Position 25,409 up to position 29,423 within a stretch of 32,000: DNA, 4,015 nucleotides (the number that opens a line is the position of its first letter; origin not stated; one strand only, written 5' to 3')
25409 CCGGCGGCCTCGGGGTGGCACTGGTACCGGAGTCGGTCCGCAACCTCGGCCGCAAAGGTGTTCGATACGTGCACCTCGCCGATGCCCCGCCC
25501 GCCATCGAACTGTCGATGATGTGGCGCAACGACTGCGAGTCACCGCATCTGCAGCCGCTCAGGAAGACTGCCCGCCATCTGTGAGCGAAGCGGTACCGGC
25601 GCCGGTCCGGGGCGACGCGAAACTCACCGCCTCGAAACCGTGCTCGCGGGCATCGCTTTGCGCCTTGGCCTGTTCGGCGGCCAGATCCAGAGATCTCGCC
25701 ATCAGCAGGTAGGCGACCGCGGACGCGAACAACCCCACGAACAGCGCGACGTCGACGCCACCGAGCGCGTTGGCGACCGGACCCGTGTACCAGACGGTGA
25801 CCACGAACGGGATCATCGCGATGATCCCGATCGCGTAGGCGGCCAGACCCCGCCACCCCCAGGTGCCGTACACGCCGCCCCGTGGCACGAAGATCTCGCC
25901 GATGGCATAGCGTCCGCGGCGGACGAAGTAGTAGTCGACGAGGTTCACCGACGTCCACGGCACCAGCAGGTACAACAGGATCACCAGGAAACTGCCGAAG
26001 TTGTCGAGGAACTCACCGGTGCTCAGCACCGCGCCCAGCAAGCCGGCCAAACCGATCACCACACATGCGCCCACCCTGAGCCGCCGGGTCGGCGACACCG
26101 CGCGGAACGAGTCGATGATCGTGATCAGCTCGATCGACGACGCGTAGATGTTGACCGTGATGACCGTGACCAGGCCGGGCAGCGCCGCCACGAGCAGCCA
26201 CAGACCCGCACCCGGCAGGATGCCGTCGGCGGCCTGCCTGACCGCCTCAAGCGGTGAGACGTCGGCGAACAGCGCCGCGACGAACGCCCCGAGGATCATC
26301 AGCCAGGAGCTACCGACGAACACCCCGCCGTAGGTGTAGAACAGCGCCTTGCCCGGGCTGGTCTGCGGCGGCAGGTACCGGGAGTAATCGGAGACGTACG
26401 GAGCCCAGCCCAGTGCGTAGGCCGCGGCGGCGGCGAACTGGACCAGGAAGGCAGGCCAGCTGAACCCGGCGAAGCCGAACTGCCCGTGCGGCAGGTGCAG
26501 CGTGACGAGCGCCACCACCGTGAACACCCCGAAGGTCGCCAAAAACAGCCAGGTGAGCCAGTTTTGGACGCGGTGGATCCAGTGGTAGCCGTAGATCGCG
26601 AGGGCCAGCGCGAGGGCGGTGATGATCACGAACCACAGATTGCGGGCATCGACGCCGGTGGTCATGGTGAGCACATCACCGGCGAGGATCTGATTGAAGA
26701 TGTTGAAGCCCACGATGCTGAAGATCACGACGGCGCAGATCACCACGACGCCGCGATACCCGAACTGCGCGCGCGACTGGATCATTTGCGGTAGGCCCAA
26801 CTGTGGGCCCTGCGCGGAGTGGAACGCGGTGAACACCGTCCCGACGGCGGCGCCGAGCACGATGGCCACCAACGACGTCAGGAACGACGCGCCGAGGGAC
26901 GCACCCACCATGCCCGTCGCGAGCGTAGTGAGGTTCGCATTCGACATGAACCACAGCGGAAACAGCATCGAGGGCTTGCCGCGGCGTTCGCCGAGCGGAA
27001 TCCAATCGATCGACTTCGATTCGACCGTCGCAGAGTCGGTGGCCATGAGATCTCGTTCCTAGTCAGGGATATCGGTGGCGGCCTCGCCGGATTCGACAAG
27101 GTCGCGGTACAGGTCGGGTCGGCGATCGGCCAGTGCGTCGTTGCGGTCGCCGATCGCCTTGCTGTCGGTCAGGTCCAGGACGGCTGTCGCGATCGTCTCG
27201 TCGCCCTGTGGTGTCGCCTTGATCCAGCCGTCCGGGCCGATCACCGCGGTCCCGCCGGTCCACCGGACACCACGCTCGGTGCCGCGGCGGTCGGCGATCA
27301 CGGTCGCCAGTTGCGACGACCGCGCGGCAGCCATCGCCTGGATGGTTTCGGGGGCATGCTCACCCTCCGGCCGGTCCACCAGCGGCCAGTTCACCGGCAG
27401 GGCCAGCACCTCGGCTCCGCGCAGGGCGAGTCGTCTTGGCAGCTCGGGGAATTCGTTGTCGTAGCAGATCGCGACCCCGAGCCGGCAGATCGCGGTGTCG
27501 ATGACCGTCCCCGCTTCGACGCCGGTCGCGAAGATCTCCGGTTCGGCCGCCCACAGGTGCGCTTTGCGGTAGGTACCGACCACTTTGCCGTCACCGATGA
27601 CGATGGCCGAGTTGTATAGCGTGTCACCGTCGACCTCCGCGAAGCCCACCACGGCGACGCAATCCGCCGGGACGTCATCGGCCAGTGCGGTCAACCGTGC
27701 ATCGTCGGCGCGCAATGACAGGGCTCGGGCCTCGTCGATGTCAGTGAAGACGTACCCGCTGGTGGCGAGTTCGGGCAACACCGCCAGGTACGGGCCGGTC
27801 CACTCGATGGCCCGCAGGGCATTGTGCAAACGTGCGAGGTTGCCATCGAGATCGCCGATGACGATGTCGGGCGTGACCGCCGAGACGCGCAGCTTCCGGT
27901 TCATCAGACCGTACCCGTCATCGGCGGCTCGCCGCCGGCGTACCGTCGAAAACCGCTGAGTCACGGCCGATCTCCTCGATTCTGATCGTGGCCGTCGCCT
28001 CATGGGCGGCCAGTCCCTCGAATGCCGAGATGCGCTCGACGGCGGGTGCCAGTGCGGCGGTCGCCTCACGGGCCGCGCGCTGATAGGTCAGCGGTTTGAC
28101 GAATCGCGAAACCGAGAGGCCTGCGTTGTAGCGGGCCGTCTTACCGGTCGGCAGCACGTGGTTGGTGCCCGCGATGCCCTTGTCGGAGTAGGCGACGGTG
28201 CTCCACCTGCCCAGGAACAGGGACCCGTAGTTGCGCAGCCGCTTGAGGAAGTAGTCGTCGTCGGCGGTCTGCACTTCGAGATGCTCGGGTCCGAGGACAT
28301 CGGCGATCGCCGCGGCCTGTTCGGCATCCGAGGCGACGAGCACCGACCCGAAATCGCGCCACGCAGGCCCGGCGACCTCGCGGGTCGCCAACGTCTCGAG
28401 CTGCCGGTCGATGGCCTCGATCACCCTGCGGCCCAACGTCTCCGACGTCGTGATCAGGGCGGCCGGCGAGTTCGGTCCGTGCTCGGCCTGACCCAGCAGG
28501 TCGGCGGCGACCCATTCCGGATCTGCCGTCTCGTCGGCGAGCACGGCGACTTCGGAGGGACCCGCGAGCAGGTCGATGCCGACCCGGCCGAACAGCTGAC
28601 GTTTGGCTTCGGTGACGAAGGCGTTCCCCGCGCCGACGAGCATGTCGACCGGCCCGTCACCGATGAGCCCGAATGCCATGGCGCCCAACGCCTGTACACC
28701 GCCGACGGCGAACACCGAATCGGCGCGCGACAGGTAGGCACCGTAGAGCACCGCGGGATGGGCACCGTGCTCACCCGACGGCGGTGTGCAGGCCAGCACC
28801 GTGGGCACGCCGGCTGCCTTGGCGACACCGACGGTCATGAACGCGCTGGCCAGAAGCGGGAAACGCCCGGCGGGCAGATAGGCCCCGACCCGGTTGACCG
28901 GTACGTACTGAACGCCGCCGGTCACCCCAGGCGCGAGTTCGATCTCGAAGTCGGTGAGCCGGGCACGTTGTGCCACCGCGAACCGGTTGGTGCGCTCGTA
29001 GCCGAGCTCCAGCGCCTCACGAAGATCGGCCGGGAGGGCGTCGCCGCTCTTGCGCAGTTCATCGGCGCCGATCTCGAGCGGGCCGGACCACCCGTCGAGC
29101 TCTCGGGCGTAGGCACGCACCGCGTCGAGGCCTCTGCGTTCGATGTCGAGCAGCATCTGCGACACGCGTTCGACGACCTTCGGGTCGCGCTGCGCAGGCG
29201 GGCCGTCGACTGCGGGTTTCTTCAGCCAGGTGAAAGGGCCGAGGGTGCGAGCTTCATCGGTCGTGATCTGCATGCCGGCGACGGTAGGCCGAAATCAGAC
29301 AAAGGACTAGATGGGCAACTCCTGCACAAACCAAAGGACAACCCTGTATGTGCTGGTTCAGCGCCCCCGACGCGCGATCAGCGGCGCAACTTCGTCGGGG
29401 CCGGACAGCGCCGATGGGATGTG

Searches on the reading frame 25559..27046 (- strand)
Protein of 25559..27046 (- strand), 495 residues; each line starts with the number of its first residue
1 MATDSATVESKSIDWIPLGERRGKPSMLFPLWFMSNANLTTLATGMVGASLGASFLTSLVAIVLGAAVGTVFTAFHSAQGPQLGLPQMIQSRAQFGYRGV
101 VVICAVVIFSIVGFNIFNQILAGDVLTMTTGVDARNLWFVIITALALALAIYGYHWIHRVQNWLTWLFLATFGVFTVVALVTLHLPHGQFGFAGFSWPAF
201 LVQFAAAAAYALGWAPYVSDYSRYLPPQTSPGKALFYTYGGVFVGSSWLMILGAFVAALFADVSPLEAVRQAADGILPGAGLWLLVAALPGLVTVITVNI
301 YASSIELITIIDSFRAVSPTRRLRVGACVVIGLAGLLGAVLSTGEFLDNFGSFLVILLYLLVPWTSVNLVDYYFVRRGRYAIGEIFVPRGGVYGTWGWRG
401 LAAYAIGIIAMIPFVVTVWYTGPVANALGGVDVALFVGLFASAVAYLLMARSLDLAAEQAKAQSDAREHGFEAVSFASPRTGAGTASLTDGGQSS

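Call 66: search_protein_families(library=pfam, proteins=[window:25559-27046:-], max_evalue=0.00001)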
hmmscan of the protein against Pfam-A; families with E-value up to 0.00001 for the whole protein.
window:25559-27046:- (495 aa): 1 family
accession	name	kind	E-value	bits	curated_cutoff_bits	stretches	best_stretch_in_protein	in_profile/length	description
PF02133.21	Transp_cyt_pur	-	7.5e-45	154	23.5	1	16-438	2-440/440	Permease for cytosine/purines, uracil, thiamine, allantoin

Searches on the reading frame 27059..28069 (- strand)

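Call 66: search_protein_families(library=pfam, proteins=[window:27059-28069:-], max_evalue=0.00001)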
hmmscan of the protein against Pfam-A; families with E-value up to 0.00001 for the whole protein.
window:27059-28069:- (336 aa): 1 family
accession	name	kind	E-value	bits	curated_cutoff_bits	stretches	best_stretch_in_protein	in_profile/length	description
PF00795.27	CN_hydrolase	-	1.6e-32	113.3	23.2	1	61-303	1-251/256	Carbon-nitrogen hydrolase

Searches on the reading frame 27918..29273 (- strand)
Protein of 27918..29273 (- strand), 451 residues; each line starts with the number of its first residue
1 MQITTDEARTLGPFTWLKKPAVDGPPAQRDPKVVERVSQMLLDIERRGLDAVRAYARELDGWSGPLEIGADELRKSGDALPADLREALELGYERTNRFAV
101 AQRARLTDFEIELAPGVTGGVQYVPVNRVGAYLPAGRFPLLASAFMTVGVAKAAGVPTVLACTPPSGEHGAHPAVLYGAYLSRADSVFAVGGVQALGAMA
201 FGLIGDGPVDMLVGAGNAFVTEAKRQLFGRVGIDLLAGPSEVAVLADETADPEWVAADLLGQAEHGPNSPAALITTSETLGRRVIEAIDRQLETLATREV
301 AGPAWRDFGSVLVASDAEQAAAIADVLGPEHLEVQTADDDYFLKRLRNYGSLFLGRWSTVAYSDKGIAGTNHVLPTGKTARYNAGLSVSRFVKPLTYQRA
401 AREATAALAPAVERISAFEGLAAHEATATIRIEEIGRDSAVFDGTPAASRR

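Call 66: search_protein_families(library=pfam, proteins=[window:27918-29273:-], max_evalue=0.00001)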
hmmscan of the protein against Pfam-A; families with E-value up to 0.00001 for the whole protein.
window:27918-29273:- (451 aa): 1 family
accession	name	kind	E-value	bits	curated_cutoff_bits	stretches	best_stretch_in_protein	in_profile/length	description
PF00815.25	Histidinol_dh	-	4.3e-123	411.8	27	1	28-431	6-410/411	Histidinol dehydrogenase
